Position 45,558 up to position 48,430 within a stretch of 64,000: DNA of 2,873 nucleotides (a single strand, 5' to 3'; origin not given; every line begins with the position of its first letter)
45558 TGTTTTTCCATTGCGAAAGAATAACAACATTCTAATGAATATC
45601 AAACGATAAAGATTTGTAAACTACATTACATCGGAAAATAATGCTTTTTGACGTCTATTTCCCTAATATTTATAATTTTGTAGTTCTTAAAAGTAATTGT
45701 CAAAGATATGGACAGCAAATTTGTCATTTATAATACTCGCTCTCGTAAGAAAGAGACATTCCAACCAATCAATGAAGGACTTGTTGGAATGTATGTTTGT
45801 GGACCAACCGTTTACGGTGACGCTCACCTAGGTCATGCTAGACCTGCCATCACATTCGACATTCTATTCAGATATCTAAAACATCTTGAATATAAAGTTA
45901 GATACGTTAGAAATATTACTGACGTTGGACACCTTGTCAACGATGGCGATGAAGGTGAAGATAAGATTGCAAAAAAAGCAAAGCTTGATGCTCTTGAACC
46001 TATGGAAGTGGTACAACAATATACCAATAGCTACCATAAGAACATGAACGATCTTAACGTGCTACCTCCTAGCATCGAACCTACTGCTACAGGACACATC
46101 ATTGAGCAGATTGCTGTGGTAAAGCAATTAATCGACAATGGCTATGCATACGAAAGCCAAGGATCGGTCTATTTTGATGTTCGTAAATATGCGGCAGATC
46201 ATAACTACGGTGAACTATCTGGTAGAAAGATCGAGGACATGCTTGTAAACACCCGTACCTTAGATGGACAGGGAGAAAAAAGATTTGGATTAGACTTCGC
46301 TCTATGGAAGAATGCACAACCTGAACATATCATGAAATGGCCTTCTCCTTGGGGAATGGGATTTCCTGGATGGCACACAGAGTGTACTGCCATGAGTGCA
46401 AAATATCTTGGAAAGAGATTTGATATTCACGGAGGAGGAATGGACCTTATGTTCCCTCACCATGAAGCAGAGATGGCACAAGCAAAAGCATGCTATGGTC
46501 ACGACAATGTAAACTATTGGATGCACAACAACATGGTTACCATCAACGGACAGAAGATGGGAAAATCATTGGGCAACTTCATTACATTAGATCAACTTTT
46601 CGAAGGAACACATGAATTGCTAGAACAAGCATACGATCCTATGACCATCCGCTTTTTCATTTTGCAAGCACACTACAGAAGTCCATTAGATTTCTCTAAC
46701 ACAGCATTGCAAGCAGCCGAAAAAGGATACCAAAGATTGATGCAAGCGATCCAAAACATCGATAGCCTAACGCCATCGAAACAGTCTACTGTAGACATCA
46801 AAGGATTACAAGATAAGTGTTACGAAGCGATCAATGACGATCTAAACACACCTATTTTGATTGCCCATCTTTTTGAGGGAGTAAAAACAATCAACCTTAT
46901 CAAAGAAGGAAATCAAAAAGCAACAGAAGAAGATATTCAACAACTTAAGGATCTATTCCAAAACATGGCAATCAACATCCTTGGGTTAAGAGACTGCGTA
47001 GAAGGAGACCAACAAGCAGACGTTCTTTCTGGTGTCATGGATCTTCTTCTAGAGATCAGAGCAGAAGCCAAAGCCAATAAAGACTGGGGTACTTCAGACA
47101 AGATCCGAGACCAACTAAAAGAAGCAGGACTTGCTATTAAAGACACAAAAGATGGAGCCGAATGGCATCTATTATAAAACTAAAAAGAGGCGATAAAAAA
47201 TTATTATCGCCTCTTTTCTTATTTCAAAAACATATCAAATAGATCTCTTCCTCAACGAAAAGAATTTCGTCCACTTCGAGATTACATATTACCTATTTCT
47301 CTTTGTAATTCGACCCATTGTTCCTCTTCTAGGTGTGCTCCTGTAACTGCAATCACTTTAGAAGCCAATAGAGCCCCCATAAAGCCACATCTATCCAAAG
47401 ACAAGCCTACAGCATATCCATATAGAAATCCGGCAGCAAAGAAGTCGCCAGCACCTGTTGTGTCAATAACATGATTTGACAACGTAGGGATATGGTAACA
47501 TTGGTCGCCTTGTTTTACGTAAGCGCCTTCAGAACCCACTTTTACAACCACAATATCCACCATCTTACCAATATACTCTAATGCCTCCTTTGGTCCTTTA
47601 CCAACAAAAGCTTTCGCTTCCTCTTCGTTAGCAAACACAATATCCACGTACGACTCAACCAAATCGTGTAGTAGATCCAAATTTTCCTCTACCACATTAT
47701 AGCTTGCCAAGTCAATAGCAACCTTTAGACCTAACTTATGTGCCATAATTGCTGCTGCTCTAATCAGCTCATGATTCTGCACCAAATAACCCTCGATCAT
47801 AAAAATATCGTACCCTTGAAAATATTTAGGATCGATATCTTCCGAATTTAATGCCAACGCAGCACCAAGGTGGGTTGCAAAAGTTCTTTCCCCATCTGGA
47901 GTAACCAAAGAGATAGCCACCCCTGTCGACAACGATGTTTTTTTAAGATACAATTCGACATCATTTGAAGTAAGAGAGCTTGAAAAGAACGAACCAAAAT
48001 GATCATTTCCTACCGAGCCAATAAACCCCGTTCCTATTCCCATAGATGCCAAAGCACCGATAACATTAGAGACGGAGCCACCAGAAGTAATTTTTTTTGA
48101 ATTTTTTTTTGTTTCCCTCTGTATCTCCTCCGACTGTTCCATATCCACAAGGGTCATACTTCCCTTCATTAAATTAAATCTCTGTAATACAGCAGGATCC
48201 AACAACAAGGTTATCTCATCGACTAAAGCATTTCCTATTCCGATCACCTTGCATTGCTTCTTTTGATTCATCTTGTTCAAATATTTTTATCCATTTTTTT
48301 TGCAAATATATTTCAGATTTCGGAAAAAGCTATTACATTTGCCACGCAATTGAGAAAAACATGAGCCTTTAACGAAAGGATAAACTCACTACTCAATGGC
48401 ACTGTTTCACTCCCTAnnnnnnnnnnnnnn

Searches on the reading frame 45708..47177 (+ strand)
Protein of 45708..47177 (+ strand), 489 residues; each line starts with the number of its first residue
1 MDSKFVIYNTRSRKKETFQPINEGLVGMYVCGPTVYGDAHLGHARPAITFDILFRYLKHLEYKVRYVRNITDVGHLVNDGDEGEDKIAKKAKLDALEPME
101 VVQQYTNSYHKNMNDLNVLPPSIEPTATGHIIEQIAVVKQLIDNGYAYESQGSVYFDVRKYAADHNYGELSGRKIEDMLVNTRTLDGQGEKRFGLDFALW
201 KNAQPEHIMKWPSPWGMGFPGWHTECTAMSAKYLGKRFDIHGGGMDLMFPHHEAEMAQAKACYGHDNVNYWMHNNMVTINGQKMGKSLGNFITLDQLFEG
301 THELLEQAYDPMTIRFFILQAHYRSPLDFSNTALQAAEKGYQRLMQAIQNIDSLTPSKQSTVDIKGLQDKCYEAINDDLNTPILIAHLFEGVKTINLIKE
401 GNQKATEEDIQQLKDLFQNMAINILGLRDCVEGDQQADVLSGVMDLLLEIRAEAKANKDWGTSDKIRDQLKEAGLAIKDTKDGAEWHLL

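Call 76: search_protein_families(library=pfam, proteins=[window:45708-47177:+], max_evalue=0.00001)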
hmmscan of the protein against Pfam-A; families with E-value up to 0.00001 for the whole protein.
window:45708-47177:+ (489 aa): 4 families
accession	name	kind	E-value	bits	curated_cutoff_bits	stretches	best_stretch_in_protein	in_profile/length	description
PF01406.26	tRNA-synt_1e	-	2.1e-108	362.7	27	1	18-338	2-300/301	tRNA synthetases class I (C) catalytic domain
PF09334.17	tRNA-synt_1g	-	1.9e-10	40.5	20.1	1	35-160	10-126/391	tRNA synthetases class I (M)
PF09190.17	DALR_2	-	2.4e-10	41.2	22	1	372-427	3-55/57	DALR domain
PF23493.1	CysS_C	-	2.5e-07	31.1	23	1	445-486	9-50/51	Cysteinyl-tRNA ligase anticodon binding domain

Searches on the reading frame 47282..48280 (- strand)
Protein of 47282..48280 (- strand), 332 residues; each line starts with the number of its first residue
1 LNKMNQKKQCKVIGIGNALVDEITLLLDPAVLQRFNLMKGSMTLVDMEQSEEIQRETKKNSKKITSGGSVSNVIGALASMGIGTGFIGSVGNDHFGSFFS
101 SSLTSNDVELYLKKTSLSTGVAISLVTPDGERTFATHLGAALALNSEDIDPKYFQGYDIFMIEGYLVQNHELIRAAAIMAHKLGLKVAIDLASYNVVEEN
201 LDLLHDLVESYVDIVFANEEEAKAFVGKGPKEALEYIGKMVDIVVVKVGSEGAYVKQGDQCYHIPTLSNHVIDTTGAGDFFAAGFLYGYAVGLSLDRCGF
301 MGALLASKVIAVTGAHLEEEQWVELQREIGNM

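Call 76: search_protein_families(library=pfam, proteins=[window:47282-48280:-], max_evalue=0.00001)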
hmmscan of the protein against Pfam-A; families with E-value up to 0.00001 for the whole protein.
window:47282-48280:- (332 aa): 1 family
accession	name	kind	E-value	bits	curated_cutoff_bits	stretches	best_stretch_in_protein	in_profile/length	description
PF00294.29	PfkB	-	2.3e-49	168.8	25.8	1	48-317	15-297/302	pfkB family carbohydrate kinase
